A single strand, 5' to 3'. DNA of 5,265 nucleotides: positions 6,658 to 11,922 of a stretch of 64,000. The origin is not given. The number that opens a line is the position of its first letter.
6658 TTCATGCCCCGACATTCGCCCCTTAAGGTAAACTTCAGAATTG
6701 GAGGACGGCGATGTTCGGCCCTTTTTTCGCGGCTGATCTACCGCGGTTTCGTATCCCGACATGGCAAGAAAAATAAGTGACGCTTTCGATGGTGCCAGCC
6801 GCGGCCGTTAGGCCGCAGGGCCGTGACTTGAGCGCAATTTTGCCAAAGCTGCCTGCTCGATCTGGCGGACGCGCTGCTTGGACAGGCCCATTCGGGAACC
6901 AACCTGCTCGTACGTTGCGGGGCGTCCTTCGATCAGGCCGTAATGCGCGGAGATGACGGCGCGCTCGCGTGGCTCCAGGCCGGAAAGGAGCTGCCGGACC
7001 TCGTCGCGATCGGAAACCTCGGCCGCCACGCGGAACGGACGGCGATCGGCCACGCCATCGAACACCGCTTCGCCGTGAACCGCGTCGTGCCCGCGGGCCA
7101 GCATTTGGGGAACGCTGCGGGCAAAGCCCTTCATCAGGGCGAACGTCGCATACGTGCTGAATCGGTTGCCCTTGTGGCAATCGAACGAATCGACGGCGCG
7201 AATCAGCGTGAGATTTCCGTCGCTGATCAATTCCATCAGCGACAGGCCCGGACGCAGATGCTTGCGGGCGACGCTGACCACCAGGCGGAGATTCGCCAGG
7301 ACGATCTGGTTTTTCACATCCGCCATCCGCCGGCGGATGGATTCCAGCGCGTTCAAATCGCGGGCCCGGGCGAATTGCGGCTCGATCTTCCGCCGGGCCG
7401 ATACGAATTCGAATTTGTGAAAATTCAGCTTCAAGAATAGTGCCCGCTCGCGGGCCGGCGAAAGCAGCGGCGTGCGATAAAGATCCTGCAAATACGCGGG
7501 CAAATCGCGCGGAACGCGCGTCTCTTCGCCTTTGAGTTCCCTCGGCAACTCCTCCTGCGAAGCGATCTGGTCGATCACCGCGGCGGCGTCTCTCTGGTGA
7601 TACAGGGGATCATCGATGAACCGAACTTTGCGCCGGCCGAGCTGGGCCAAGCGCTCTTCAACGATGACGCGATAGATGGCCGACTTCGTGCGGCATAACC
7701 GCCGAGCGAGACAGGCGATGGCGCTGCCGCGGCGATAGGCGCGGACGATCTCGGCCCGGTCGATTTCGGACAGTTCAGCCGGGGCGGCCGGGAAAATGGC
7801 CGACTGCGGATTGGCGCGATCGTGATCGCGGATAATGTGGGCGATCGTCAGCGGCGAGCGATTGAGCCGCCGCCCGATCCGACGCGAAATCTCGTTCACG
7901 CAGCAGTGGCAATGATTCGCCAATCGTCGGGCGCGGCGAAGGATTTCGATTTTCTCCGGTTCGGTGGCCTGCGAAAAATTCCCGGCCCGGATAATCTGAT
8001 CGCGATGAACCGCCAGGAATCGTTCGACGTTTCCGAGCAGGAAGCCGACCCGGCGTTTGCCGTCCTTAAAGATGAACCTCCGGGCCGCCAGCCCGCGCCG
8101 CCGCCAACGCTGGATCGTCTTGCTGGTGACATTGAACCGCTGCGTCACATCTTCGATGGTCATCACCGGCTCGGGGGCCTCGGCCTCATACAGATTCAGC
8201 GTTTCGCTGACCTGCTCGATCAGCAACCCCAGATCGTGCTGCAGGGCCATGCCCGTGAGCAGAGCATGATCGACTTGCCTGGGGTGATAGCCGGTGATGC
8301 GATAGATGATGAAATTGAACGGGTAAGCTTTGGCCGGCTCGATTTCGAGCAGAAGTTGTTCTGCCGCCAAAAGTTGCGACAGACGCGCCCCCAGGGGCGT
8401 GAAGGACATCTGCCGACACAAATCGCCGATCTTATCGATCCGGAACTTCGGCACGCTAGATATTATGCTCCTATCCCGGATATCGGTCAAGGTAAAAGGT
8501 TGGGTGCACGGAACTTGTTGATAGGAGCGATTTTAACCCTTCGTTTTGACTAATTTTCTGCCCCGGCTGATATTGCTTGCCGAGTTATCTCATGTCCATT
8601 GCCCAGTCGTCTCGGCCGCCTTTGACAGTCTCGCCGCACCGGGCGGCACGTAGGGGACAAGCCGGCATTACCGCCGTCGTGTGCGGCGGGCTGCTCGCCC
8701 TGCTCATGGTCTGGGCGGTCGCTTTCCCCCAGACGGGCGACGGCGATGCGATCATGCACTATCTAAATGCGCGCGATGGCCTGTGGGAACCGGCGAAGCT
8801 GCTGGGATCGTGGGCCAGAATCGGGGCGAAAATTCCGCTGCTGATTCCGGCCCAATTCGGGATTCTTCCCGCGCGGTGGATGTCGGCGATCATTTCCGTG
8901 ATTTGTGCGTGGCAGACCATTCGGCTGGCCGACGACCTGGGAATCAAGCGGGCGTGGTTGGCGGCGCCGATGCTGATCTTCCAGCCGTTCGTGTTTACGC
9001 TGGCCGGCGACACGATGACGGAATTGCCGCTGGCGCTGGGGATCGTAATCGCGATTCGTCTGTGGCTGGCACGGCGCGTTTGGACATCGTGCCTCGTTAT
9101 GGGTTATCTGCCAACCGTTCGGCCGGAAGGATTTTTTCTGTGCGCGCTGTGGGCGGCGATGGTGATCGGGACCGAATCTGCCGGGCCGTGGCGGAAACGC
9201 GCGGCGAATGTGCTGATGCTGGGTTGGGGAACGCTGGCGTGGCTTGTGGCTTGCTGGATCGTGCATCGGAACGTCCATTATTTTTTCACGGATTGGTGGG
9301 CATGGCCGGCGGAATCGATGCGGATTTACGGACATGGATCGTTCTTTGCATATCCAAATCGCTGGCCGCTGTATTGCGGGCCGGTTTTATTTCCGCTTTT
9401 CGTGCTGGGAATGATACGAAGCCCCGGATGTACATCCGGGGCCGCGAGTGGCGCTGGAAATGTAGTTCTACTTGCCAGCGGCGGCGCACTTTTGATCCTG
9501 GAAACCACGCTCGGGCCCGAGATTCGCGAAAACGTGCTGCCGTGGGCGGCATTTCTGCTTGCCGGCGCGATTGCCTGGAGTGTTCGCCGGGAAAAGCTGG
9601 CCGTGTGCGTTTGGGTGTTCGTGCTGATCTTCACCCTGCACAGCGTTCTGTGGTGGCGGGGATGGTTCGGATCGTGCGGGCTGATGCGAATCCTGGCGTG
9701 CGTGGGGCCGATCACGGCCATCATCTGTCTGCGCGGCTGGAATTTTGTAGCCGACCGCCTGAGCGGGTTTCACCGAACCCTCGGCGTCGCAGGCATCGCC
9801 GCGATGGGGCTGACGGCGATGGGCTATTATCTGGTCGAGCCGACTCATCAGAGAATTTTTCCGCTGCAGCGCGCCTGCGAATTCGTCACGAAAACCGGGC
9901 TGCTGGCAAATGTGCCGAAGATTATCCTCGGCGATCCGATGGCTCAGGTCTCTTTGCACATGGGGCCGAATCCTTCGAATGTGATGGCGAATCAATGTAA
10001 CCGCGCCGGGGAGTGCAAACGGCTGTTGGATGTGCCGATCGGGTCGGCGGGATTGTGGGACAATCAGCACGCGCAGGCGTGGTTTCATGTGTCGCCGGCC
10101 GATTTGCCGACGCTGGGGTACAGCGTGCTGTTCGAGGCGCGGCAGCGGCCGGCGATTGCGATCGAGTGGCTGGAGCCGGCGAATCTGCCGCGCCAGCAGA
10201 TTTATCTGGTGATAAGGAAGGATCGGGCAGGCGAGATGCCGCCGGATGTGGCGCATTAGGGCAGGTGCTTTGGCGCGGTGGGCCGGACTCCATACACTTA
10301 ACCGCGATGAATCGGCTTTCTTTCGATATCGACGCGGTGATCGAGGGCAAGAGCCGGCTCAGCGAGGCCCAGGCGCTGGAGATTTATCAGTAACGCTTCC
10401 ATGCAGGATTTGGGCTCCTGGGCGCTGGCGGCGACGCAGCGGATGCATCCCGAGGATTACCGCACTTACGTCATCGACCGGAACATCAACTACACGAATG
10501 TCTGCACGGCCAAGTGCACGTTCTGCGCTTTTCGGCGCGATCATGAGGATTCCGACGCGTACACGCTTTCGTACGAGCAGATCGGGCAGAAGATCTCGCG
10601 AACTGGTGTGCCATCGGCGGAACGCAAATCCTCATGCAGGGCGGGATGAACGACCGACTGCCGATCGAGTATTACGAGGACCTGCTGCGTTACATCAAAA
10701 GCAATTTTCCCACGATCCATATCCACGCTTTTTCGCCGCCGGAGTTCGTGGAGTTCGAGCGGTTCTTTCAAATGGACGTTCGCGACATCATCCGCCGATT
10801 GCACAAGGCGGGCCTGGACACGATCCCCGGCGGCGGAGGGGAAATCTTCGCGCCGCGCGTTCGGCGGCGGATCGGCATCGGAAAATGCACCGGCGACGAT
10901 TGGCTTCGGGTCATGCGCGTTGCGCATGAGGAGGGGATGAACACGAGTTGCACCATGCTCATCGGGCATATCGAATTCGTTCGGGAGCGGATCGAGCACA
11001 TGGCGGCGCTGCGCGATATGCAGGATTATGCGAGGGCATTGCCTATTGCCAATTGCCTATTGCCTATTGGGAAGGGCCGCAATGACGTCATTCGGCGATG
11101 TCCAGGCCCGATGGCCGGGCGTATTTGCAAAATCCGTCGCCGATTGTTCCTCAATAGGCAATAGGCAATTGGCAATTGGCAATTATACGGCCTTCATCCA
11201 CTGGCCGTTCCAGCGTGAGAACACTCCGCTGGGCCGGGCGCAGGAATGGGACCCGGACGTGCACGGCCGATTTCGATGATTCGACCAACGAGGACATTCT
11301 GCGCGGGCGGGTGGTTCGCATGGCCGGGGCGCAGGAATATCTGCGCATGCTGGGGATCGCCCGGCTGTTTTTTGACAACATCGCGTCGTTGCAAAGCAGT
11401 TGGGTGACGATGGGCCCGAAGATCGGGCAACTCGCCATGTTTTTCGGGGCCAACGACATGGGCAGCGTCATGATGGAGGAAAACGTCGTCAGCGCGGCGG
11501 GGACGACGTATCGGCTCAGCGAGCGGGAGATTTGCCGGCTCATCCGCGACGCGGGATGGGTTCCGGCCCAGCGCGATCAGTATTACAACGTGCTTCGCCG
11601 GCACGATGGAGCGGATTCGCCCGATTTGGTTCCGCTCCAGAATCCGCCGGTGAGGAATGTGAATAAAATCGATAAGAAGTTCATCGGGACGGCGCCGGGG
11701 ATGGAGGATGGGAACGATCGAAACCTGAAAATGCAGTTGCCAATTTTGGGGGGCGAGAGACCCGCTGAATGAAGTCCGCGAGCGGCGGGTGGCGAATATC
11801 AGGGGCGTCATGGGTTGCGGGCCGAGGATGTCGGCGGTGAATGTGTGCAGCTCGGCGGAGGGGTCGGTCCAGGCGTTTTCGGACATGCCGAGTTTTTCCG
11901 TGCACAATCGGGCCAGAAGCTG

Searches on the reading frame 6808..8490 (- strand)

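Call 86: search_protein_families(library=pfam, proteins=[window:6808-8490:-], max_evalue=0.001)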
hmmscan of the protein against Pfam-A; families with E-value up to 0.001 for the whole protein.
window:6808-8490:- (560 aa): 6 families
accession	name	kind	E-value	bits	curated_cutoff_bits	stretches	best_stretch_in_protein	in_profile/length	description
PF04545.22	Sigma70_r4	-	1.5e-17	63.2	24.1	1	501-553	1-49/50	Sigma-70, region 4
PF04542.20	Sigma70_r2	-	9.2e-12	45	24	1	397-450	2-55/71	Sigma-70 region 2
PF13384.12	HTH_23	-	1.5e-07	31.4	24.6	0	240-276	2-38/50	Homeodomain-like domain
PF08281.18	Sigma70_r4_2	-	7.2e-05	22.8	25.7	0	496-551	2-53/54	Sigma-70, region 4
PF13936.12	HTH_38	-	0.00013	22.1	27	0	240-276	5-41/44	Helix-turn-helix domain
PF16509.11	KORA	-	0.00084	19.9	26.7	0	497-551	5-57/84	TrfB plasmid transcriptional repressor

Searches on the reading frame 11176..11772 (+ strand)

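Call 86: search_protein_families(library=pfam, proteins=[window:11176-11772:+], max_evalue=0.001)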
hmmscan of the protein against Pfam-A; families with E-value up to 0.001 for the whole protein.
window:11176-11772:+ (198 aa): 1 family
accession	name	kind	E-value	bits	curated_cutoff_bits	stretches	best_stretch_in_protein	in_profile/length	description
PF19288.4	CofH_C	-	9.3e-30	103.5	27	1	41-140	21-119/125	CofH/MqnC C-terminal region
